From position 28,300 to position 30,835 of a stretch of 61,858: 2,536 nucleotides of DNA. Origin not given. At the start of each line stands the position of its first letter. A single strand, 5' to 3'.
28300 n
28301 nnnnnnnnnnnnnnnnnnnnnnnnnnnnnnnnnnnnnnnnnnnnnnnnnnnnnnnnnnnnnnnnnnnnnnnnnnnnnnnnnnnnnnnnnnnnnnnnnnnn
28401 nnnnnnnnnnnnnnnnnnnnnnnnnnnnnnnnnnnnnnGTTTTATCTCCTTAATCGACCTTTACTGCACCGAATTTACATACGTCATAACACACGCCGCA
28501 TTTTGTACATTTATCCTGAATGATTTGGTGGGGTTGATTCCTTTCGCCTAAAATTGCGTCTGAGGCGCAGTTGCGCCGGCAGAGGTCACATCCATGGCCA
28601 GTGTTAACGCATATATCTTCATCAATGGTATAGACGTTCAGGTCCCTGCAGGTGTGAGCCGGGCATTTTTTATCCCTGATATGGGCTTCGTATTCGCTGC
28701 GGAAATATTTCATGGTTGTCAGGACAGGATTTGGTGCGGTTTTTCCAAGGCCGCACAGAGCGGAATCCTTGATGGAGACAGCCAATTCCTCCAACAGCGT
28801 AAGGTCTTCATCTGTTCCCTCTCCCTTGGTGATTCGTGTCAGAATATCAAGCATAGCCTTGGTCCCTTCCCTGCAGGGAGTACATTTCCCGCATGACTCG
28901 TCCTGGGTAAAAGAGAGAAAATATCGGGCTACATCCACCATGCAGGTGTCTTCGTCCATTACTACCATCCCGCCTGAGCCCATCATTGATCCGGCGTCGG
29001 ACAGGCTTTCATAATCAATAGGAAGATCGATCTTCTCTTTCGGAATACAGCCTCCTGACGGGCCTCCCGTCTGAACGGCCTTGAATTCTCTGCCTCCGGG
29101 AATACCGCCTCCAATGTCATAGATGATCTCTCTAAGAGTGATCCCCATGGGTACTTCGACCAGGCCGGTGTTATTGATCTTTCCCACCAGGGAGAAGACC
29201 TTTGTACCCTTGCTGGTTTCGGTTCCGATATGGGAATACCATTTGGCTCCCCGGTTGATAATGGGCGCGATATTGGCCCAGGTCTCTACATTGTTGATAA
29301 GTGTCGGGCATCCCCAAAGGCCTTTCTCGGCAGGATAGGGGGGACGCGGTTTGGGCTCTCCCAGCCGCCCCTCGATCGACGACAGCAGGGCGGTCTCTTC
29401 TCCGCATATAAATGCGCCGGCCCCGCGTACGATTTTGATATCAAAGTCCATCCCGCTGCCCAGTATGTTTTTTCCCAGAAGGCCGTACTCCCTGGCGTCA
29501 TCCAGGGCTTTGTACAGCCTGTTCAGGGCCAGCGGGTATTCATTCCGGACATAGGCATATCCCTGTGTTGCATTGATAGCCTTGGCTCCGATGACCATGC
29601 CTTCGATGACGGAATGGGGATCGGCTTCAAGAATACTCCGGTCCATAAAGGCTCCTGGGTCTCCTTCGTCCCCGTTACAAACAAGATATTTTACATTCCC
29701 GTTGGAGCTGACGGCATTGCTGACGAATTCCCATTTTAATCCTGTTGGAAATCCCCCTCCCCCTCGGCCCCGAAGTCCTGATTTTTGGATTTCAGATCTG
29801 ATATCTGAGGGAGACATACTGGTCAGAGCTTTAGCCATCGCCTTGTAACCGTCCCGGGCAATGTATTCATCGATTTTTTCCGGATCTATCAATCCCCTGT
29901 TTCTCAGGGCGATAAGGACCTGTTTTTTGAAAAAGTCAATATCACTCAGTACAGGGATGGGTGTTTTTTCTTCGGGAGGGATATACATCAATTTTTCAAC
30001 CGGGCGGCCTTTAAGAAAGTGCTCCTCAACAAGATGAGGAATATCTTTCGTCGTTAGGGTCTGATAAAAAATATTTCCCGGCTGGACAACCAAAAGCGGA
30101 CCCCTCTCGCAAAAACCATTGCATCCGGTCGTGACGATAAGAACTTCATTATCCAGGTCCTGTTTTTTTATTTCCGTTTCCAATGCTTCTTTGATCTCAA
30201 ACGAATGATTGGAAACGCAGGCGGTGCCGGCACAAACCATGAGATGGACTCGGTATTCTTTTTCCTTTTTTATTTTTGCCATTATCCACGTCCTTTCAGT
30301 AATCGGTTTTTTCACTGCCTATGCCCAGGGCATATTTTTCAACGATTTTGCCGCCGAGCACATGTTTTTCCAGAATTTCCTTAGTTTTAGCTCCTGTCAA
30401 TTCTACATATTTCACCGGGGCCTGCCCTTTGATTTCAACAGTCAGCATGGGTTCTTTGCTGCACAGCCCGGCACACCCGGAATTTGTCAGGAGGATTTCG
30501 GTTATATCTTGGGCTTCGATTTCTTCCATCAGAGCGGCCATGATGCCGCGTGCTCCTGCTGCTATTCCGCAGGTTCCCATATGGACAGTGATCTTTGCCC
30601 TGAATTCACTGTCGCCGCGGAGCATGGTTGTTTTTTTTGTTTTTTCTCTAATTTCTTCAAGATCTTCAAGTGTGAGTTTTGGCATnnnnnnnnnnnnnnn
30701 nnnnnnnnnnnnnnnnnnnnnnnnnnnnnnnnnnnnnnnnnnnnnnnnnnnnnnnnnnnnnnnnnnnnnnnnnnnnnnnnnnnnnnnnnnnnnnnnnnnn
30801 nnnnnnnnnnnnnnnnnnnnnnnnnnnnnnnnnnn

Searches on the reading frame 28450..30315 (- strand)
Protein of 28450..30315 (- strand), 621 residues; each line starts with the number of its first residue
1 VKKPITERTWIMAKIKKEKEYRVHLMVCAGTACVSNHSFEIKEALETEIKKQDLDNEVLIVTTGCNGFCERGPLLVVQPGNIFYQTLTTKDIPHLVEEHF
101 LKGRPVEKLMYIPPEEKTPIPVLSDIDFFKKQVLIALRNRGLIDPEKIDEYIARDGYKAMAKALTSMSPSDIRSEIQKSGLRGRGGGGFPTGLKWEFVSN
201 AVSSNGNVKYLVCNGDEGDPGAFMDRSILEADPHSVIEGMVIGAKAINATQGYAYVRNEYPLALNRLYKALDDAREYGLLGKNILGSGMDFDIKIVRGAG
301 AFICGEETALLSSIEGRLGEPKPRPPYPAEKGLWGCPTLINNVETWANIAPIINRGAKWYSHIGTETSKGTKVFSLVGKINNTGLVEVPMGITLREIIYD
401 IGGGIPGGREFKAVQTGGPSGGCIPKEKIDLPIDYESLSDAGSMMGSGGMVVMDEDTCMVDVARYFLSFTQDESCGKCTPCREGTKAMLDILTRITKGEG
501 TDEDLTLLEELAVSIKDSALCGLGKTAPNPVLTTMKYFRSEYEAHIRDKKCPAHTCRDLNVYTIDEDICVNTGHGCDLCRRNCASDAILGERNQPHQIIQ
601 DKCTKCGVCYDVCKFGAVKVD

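Call 5: search_protein_families(library=pfam, proteins=[window:28450-30315:-], max_evalue=0.01)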
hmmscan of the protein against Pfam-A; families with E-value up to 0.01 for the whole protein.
window:28450-30315:- (621 aa): 10 families
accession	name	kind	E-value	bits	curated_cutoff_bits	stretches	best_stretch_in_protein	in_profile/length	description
PF01512.22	Complex1_51K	-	3.3e-46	157.3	31.2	1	176-350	1-149/150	Nuo51 FMN-binding domain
PF10589.14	NADH_4Fe-4S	-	3.9e-35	120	23.5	1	461-545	1-85/85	NADH-ubiquinone oxidoreductase-F iron-sulfur binding region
PF01257.25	2Fe-2S_thioredx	-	8e-08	32.7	24.8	1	17-98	60-143/145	Thioredoxin-like [2Fe-2S] ferredoxin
PF14697.11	Fer4_21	-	1.8e-06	28.4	35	1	564-614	3-52/59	4Fe-4S dicluster domain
PF10531.15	SLBB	-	3.8e-06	27.1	27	1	374-422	2-53/55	SLBB domain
PF00037.32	Fer4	-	4.1e-06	26.8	21.1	1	597-618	2-23/24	4Fe-4S binding domain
PF22461.2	SLBB_2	-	0.00012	22.5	27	1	373-419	2-49/79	SLBB domain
PF12837.12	Fer4_6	-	0.00048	20.4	25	1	598-617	4-23/24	4Fe-4S binding domain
PF13187.11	Fer4_9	-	0.0022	18.5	27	1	575-616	4-50/52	4Fe-4S dicluster domain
PF12797.12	Fer4_2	-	0.0051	17.2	24.5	1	598-614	5-21/22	4Fe-4S binding domain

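Call 7: search_protein_families(library=ncbifam, proteins=[window:28450-30315:-], max_evalue=0.01)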
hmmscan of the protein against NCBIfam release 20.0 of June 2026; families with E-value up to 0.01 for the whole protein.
window:28450-30315:- (621 aa): 26 families (the best 25 are shown)
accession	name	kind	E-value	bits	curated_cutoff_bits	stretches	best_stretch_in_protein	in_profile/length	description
TIGR01959.1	nuoF_fam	equivalog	2e-154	513.9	558.65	1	145-546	11-410/410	NADH-quinone oxidoreductase subunit NuoF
NF010120.0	PRK13596.1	equivalog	4e-124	414.4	389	1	156-553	27-424/433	NADH-quinone oxidoreductase subunit NuoF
NF008436.0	PRK11278.1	equivalog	6.3e-123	411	749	1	138-557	17-437/448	NADH-quinone oxidoreductase subunit NuoF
NF041612.1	fdxn_Clost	equivalog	1.6e-16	60.7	150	1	32-110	23-101/102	2Fe-2S ferredoxin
TIGR01945.1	rnfC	subfamily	1e-10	40.7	245.95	1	159-274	111-221/435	RnfABCDGE type electron transport complex subunit C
TIGR04481.1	PR_assoc_PrdC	equivalog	1.2e-10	40.8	490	1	171-423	75-287/425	proline reductase-associated electron transfer protein PrdC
NF003454.1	PRK05035.1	equivalog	2.7e-09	36.1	345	1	143-273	101-221/556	electron transport complex subunit RsxC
NF041613.1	fdxn_Azotob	equivalog_domain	1.3e-08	35.1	195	1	32-106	23-97/107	2Fe-2S ferredoxin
TIGR01944.1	rnfB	subfamily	5.5e-08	32.6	68.7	1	558-619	104-161/190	RnfABCDGE type electron transport complex subunit B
NF003475.0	PRK05113.1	equivalog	3e-07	30.5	203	1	558-617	104-159/190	electron transport complex subunit RsxB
NF005415.0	PRK06991.1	equivalog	4.7e-07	29.7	281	1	558-614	76-128/284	electron transport complex subunit RsxB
TIGR01958.1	nuoE_fam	subfamily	7.9e-06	26.1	142.4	1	15-98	61-146/148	NADH-quinone oxidoreductase subunit NuoE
NF005505.0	PRK07118.1-4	equivalog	3.3e-05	23.5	378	1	564-619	209-263/265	Fe-S cluster domain-containing protein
NF041836.1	rnfB_Methano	equivalog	3.9e-05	23.2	445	1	562-619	207-263/265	Rnf electron transport complex subunit RnfB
NF058577.1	FdxA_fam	equivalog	6.9e-05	23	65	1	576-617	12-52/52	4Fe-4S ferredoxin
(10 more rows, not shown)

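Call 34: search_solved_structures(query=window:28450-30315:-, max_evalue=1e-30, show_alignments=4)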
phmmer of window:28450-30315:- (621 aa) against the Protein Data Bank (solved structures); distinct sequences matched with E-value up to 1e-30: 63 (the best 60 are shown).
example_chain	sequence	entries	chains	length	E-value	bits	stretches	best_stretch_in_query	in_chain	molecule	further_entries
7t2r_B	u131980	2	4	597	2.5e-252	842.2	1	21-618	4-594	NiFe hydrogenase subunit B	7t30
7q4v_B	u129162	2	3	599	3.8e-249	831.7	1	22-618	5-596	Iron hydrogenase HydB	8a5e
9bov_B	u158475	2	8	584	1.9e-217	727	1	33-620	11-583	NADH dehydrogenase (Quinone)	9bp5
9n5u_B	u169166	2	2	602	1.8e-214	717.1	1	35-620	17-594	NfnB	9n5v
8oh5_B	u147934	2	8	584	2.9e-213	713.1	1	33-620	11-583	NAD-reducing hydrogenase subunit HoxF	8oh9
9mqx_B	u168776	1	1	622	3.4e-213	712.9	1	25-617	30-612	NADH:ubiquinone oxidoreductase, NADH-binding (51 kD) subunit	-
7q4w_B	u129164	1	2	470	7.7e-212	708.4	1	148-618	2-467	Iron hydrogenase HydB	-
7p5h_B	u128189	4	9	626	1.3e-210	704.4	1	15-619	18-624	Fe-hydrogenase, subunit beta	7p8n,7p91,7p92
8a6t_B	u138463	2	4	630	6.7e-209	698.7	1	5-618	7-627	Electron bifurcating hydrogenase subunit HydB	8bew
6vw7_B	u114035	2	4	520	7.3e-121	407.9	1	56-542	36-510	NAD-dependent formate dehydrogenase beta subunit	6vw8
2fug_1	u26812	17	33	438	1.2e-117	397.3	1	143-550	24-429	NADH-quinone oxidoreductase chain 1 | NADH-QUINONE OXIDOREDUCTASE SUBUNIT 1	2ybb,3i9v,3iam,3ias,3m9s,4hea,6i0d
7awt_F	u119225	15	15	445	1.4e-112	380.6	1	144-555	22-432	NADH-quinone oxidoreductase subunit F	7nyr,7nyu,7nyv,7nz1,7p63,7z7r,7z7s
9q8i_F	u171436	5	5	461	1.5e-112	380.4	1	144-555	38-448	NADH-quinone oxidoreductase subunit F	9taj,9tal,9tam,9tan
7p64_F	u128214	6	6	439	1.5e-112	380.4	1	144-554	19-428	NADH-quinone oxidoreductase subunit F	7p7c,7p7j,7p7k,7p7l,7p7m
7p61_F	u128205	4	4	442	1.5e-112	380.4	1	144-554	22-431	NADH-quinone oxidoreductase subunit F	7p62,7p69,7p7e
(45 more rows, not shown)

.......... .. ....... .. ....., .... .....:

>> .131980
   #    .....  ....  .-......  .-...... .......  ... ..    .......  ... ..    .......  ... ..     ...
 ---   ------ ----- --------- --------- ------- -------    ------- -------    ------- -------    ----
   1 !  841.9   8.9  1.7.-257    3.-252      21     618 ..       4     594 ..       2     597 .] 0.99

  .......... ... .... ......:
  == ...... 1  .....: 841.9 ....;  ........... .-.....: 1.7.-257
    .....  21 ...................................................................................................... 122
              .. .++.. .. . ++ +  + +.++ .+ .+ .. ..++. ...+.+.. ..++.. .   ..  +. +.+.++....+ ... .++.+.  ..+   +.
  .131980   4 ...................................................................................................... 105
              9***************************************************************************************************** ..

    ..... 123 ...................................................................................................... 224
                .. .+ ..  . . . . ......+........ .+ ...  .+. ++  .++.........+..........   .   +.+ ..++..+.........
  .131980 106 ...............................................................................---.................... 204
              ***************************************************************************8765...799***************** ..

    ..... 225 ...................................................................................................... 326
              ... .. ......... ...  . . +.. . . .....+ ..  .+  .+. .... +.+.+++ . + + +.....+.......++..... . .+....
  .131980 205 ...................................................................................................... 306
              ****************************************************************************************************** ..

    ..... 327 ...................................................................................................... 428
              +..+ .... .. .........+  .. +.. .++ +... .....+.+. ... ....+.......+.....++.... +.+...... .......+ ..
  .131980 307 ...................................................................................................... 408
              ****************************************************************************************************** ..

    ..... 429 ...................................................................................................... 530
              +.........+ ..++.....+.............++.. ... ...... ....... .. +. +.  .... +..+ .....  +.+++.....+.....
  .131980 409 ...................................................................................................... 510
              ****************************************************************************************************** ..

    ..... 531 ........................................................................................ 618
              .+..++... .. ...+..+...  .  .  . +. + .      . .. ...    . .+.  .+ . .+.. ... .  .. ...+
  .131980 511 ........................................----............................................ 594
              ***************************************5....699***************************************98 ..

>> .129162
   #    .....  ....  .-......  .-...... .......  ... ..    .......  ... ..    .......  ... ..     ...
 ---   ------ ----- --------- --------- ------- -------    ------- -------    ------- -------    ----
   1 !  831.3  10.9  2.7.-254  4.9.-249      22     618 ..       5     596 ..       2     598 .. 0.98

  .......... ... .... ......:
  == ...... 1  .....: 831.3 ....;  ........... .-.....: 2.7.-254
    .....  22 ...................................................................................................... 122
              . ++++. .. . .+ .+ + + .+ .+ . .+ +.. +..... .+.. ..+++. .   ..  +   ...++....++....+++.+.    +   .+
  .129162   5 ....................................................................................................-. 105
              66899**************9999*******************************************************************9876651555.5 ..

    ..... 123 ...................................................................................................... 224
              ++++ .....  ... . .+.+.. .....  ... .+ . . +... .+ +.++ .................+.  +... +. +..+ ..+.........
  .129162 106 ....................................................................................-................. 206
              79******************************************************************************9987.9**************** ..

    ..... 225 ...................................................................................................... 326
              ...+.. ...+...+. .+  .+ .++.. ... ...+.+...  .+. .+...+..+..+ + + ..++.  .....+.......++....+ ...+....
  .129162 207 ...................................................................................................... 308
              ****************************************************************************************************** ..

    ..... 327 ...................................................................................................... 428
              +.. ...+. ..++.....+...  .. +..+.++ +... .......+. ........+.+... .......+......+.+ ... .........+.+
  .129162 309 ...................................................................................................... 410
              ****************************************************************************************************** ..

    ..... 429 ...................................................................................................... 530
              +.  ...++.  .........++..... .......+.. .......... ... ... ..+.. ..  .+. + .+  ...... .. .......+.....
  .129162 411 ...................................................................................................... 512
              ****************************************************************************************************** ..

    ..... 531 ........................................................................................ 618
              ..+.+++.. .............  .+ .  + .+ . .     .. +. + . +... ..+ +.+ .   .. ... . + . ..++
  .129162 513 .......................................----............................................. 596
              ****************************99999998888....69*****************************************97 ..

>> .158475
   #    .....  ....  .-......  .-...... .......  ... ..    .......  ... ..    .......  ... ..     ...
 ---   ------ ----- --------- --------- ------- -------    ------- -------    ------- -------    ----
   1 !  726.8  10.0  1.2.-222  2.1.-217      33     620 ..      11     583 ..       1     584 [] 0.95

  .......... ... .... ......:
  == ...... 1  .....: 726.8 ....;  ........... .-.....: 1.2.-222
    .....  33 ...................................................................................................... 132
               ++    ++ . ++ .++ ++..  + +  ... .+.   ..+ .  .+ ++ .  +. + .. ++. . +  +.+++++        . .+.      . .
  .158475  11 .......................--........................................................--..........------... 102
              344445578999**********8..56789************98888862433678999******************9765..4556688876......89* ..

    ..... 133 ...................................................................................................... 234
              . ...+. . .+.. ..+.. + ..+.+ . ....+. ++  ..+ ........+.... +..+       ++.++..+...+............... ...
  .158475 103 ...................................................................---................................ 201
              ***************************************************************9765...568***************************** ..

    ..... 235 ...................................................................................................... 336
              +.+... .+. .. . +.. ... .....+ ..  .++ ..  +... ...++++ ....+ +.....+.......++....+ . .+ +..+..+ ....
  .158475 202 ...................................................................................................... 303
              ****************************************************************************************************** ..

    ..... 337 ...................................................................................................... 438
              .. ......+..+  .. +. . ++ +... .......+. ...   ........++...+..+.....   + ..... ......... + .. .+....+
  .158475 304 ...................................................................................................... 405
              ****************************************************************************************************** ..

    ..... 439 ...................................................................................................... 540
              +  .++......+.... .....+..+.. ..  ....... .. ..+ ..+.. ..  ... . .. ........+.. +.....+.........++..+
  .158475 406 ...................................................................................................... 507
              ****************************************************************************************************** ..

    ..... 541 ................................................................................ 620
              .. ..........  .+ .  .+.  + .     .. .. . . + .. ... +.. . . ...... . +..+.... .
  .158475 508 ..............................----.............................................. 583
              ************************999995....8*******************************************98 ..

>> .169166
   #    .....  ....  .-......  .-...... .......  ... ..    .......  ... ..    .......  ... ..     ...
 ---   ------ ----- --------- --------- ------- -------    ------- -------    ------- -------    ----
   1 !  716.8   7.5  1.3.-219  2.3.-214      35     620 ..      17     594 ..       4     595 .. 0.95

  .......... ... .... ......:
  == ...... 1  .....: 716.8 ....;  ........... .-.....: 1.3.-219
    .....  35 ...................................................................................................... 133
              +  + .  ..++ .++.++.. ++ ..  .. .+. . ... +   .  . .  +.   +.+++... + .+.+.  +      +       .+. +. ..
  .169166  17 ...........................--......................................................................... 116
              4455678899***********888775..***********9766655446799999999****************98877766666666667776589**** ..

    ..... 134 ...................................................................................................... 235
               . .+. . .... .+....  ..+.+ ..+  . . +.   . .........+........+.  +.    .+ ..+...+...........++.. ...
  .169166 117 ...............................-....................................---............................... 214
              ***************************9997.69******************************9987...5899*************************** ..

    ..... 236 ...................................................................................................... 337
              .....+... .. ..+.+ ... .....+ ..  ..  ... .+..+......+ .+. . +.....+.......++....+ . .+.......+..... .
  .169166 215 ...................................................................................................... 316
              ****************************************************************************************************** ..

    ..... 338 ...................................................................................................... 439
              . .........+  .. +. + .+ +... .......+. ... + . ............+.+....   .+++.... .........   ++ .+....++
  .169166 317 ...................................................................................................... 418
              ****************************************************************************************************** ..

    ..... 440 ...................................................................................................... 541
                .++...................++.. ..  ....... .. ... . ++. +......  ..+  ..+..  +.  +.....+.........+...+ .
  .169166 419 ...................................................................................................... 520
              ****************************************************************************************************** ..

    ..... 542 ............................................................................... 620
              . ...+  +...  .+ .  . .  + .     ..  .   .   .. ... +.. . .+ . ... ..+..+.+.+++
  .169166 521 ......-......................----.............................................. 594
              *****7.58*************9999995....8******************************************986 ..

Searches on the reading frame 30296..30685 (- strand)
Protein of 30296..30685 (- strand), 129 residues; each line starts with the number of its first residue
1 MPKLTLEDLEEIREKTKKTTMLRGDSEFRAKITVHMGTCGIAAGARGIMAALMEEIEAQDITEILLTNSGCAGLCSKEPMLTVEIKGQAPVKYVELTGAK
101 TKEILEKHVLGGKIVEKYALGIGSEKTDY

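Call 5: search_protein_families(library=pfam, proteins=[window:30296-30685:-], max_evalue=0.01)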
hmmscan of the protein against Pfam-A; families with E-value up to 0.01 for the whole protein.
window:30296-30685:- (129 aa): 1 family
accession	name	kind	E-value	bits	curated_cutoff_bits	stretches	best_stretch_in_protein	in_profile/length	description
PF01257.25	2Fe-2S_thioredx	-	7.3e-05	23.1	24.8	1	29-107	65-143/145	Thioredoxin-like [2Fe-2S] ferredoxin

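Call 7: search_protein_families(library=ncbifam, proteins=[window:30296-30685:-], max_evalue=0.01)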
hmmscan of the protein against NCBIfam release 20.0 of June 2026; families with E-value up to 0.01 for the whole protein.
window:30296-30685:- (129 aa): 2 families
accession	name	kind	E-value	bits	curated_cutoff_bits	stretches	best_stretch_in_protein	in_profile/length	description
NF041612.1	fdxn_Clost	equivalog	2.4e-12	47.3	150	1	42-118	26-100/102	2Fe-2S ferredoxin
NF041613.1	fdxn_Azotob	equivalog_domain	0.00024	21.4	195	1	36-115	21-97/107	2Fe-2S ferredoxin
